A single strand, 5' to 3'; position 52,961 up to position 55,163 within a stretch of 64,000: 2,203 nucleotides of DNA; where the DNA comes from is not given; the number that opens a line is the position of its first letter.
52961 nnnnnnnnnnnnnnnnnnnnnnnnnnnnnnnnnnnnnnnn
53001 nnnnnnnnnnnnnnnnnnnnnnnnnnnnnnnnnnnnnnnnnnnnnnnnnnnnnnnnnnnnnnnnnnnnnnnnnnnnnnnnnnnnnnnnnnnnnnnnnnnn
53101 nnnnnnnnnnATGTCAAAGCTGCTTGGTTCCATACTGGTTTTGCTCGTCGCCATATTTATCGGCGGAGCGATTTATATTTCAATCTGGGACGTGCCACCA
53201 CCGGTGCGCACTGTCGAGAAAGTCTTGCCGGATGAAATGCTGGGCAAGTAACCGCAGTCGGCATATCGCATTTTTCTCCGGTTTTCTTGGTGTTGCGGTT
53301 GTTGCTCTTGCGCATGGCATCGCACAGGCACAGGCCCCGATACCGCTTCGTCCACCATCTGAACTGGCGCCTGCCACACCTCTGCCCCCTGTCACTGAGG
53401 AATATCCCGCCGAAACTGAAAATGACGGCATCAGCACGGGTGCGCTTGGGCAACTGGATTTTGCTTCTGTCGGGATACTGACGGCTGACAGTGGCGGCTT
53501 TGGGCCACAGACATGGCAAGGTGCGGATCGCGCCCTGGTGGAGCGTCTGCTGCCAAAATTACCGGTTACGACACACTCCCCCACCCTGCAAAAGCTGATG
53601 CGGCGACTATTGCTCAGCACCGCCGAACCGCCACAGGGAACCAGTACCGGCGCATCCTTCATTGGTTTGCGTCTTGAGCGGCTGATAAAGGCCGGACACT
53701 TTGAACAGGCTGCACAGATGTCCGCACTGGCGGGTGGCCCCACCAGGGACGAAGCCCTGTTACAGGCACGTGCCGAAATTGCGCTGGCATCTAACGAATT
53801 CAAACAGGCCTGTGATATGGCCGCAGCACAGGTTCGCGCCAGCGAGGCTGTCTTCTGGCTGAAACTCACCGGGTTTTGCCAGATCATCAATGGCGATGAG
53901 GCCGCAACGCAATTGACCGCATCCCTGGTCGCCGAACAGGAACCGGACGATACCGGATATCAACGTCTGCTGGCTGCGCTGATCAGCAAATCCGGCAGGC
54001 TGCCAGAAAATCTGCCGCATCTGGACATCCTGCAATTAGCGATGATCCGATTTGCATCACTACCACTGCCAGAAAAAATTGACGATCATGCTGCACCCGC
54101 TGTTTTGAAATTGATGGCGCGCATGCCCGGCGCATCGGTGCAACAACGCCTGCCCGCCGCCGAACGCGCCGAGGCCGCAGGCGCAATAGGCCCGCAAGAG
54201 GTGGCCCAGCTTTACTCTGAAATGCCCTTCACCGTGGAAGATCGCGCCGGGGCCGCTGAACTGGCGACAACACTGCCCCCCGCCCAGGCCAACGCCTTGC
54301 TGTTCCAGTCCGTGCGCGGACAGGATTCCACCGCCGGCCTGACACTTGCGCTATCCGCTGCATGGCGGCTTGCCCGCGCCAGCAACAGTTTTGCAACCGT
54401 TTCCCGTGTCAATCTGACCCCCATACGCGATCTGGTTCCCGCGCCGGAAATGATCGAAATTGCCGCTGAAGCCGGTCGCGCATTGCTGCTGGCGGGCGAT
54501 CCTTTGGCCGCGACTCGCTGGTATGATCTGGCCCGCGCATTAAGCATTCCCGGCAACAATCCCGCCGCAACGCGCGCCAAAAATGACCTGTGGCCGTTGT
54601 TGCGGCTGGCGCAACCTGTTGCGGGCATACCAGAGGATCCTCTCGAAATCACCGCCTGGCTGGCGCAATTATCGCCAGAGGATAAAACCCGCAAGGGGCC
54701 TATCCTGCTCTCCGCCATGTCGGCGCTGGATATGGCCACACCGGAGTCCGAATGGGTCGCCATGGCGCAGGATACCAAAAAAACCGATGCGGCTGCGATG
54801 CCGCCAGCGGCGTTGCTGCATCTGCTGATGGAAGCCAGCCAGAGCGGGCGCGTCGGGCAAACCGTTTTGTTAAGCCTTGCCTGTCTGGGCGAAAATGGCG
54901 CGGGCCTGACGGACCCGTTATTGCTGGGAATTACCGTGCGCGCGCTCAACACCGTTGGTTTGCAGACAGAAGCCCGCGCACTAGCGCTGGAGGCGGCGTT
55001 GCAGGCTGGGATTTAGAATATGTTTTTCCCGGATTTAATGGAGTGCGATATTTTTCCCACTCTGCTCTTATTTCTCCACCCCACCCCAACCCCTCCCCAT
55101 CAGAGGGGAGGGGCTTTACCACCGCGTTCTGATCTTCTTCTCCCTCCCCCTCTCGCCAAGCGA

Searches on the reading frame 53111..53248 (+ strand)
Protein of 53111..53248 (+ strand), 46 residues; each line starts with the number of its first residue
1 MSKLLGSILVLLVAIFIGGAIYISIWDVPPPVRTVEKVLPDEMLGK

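Call 8: find_encoding_contigs(protein=window:53111-53248:+, flank=3000, max_places=10)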
Protein window:53111-53248:+ (46 aa): no gene with exactly this product is on record in the collection.

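Call 20: find_related_loci(query=A1, collection=metagenome_contigs, flank=1500)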
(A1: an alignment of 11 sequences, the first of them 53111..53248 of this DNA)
Query A1 (46 aa) in metagenome_contigs; peptide patterns used: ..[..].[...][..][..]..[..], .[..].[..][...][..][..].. (x = any residue, [..] = any of these).
120 stretches matched a pattern; 10 encode a relative of the query (tblastn E <= 1e-3); 10 distinct loci.
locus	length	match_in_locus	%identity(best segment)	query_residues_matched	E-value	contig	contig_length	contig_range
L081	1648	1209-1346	87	1-46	1e-22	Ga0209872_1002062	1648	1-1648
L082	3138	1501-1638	87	1-46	1e-22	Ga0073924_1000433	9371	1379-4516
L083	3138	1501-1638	87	1-46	3e-22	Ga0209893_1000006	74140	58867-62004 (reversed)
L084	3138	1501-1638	87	1-46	3e-22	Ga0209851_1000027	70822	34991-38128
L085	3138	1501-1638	87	1-46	3e-22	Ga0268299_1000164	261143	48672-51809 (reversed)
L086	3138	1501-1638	85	1-46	6e-22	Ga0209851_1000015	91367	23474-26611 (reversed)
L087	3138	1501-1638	83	1-46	1e-21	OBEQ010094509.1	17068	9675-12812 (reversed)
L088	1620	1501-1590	93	17-46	2e-15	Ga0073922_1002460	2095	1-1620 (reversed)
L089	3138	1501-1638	91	1-46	3e-15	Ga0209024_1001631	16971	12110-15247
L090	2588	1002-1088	59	18-46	4e-10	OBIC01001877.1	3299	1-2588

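Call 34: search_protein_families(library=pfam, proteins=[window:53111-53248:+], max_evalue=0.01)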
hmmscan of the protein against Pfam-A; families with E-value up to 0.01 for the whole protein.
window:53111-53248:+ (46 aa): 0 families

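Call 51: search_protein_families(library=ncbifam, proteins=[window:53111-53248:+], max_evalue=1)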
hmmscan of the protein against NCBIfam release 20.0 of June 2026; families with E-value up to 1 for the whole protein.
window:53111-53248:+ (46 aa): 0 families

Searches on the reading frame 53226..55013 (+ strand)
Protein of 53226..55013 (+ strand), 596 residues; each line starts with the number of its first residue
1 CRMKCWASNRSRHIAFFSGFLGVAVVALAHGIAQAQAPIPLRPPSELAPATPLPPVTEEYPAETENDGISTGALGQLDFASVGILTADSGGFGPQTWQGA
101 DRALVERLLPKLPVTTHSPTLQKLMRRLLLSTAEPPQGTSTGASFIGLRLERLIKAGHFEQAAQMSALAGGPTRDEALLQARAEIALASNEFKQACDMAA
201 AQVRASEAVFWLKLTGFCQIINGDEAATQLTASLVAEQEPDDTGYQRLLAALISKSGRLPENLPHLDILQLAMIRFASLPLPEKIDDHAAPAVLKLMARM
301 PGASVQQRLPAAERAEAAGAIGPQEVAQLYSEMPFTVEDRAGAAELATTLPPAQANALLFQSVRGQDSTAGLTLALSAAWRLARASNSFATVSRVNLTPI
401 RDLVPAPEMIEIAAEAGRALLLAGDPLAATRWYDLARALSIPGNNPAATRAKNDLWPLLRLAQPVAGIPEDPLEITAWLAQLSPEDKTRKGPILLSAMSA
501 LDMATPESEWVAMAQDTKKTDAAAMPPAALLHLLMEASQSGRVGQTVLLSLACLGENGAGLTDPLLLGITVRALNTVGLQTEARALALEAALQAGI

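Call 34: search_protein_families(library=pfam, proteins=[window:53226-55013:+], max_evalue=0.01)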
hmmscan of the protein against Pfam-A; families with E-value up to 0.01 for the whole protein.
window:53226-55013:+ (596 aa): 0 families

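Call 51: search_protein_families(library=ncbifam, proteins=[window:53232-55013:+], max_evalue=1)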
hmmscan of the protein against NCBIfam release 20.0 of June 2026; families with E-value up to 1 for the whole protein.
window:53232-55013:+ (594 aa): 0 families

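Call 53: search_solved_structures(query=window:53232-55013:+, max_evalue=1)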
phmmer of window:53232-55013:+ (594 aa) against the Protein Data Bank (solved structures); distinct sequences matched with E-value up to 1: 0.

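Call 54: find_homologous_proteins(query=window:53232-55013:+, max_evalue=0.00001)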
Query window:53232-55013:+ (594 aa): 61 proteins with E <= 0.00001 among 8000 candidates.
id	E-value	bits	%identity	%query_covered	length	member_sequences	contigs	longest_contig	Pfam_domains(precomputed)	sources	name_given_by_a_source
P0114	0.0e+0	1268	100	100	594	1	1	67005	-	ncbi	-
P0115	0.0e+0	1017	85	92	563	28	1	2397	-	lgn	-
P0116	5.1e-280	948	80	91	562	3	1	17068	-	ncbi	-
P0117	6.0e-252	855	74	89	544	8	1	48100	-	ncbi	-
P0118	4.6e-247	839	69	97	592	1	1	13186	-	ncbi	ncbi:MAG: hypothetical protein ABL951_10245 [Alphaproteobacteria bacterium]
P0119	2.7e-240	817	67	97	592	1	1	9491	-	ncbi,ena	-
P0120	4.0e-236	803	68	94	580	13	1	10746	-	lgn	-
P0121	6.4e-235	799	65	98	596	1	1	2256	-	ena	-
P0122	1.7e-234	798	68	88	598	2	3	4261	-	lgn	-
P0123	2.8e-230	784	71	89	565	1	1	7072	-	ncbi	-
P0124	2.7e-229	781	67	93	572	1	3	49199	-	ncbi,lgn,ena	-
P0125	4.3e-228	777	65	100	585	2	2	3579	-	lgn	-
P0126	3.0e-226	771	64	97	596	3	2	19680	-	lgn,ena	-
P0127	6.9e-225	766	64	100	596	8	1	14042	-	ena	-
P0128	1.8e-216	738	61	100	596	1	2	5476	-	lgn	-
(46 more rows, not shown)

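Call 55: list_cluster_members(proteins=[P0115])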
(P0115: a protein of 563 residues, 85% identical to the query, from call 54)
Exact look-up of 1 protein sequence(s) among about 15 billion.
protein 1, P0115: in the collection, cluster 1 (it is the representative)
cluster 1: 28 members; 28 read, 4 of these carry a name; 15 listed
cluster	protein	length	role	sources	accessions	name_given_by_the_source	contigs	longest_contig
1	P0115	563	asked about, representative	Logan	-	-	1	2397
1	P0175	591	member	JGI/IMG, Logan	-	hypothetical protein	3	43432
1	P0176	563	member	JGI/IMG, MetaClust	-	\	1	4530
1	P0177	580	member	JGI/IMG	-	hypothetical protein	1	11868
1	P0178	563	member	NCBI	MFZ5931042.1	MAG: hypothetical protein ACOY15_07480 [Pseudomonadota bacterium]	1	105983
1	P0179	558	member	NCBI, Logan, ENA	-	-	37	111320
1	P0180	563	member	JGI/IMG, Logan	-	-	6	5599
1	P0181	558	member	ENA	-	-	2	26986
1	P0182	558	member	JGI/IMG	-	-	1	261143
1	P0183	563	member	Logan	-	-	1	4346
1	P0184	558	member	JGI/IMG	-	-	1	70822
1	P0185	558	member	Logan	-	-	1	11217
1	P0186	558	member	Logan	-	-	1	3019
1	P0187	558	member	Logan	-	-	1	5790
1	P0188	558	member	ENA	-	-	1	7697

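Call 56: find_encoding_contigs(protein=P0180, flank=700, max_places=10)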
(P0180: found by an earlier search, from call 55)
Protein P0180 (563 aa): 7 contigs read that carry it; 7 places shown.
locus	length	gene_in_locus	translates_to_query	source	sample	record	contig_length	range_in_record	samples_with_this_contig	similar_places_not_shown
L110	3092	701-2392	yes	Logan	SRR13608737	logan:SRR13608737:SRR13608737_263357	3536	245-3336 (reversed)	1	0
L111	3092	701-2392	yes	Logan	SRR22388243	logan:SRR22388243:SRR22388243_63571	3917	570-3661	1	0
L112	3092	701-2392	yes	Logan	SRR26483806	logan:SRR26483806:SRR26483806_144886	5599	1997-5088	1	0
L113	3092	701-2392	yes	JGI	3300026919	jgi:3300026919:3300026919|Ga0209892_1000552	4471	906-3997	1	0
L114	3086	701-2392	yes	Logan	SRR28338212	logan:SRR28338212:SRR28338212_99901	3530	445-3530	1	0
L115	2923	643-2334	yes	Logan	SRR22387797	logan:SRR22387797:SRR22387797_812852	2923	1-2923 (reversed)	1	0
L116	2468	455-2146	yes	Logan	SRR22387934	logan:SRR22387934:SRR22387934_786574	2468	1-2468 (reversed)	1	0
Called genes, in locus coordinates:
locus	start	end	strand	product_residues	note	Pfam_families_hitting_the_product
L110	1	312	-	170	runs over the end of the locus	?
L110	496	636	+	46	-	-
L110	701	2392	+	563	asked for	-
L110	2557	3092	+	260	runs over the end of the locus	?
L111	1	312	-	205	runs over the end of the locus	PF13189:Cytidylate_kin2 (faint), PF13238:AAA_18, PF13671:AAA_33, PF01202:SKI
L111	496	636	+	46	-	-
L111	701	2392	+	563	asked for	-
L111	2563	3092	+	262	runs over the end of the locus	?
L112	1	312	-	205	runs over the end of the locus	PF13189:Cytidylate_kin2 (faint), PF13238:AAA_18, PF13671:AAA_33, PF01202:SKI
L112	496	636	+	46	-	-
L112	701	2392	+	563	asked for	-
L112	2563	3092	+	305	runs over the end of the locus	PF02899:Phage_int_SAM_1, PF13495:Phage_int_SAM_4 (weak), PF00589:Phage_integrase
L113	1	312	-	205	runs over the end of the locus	PF13189:Cytidylate_kin2 (faint), PF13238:AAA_18, PF13671:AAA_33, PF01202:SKI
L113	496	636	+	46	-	-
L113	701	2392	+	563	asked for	-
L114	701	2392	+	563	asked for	-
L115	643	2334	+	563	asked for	-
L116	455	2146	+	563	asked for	-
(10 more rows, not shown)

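Call 57: find_encoding_contigs(protein=P0175, flank=700, max_places=10)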
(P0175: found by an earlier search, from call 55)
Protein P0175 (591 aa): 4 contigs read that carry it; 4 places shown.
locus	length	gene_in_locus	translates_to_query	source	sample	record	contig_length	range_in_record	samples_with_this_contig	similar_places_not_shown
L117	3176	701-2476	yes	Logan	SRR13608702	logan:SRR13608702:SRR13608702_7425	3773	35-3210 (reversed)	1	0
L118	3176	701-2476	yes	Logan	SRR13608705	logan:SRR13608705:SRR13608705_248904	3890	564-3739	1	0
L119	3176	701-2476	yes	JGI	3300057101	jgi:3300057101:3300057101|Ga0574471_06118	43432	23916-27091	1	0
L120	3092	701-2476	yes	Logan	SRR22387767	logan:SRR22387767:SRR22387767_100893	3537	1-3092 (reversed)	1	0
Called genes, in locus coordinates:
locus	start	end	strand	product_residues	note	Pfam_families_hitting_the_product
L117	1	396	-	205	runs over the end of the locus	PF13189:Cytidylate_kin2 (faint), PF13238:AAA_18, PF13671:AAA_33, PF01202:SKI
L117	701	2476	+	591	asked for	-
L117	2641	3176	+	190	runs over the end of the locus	?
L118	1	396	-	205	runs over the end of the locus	PF13189:Cytidylate_kin2 (faint), PF13238:AAA_18, PF13671:AAA_33, PF01202:SKI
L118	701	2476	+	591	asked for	-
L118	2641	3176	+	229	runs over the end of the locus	?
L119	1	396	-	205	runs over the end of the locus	PF13189:Cytidylate_kin2 (faint), PF13238:AAA_18, PF13671:AAA_33, PF01202:SKI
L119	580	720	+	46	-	-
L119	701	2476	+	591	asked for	-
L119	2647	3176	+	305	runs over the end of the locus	PF02899:Phage_int_SAM_1, PF13495:Phage_int_SAM_4 (weak), PF00589:Phage_integrase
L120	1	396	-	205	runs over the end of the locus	PF13189:Cytidylate_kin2 (faint), PF13238:AAA_18, PF13671:AAA_33, PF01202:SKI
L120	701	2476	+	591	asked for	-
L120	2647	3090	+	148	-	?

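Call 73: find_encoding_contigs(protein=P0179, flank=800, max_places=10)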
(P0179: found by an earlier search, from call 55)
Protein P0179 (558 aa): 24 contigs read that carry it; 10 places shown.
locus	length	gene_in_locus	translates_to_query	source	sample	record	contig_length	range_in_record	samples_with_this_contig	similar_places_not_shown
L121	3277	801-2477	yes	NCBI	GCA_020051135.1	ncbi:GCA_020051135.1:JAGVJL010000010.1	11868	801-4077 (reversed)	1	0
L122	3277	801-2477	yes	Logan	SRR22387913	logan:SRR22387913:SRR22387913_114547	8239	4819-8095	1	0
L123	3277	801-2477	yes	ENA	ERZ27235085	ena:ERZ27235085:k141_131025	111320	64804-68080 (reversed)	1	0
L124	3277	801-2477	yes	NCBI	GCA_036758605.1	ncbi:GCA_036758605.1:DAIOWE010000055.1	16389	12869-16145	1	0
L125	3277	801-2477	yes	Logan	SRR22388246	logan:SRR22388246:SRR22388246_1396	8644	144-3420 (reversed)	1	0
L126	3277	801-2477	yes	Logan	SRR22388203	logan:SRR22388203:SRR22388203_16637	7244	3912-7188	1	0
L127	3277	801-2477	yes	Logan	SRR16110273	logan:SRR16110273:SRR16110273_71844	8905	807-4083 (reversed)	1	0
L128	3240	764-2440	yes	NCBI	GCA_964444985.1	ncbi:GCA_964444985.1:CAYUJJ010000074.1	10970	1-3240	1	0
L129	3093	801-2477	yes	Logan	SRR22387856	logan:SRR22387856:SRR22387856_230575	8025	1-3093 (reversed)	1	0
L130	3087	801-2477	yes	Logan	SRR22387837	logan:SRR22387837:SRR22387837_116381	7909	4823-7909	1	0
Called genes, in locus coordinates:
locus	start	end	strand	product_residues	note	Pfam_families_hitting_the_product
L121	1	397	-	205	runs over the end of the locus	PF13189:Cytidylate_kin2 (faint), PF13238:AAA_18, PF13671:AAA_33, PF01202:SKI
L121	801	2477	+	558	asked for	-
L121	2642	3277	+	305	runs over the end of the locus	PF02899:Phage_int_SAM_1, PF13495:Phage_int_SAM_4 (weak), PF00589:Phage_integrase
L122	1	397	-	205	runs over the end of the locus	PF13189:Cytidylate_kin2 (faint), PF13238:AAA_18, PF13671:AAA_33, PF01202:SKI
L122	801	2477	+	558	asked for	-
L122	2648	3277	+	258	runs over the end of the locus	?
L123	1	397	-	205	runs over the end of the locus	PF13189:Cytidylate_kin2 (faint), PF13238:AAA_18, PF13671:AAA_33, PF01202:SKI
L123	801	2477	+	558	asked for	-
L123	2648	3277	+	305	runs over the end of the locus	PF02899:Phage_int_SAM_1, PF13495:Phage_int_SAM_4 (weak), PF00589:Phage_integrase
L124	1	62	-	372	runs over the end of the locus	PF00465:Fe-ADH (weak), PF13685:Fe-ADH_2 (weak), PF01761:DHQ_synthase, PF24621:DHQS_C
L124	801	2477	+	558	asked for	-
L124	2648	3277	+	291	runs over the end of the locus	?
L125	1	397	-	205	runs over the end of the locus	PF13189:Cytidylate_kin2 (faint), PF13238:AAA_18, PF13671:AAA_33, PF01202:SKI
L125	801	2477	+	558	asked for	-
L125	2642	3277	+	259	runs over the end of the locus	?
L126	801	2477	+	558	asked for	-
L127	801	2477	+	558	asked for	-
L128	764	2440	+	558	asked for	-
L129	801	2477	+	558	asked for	-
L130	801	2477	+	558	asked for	-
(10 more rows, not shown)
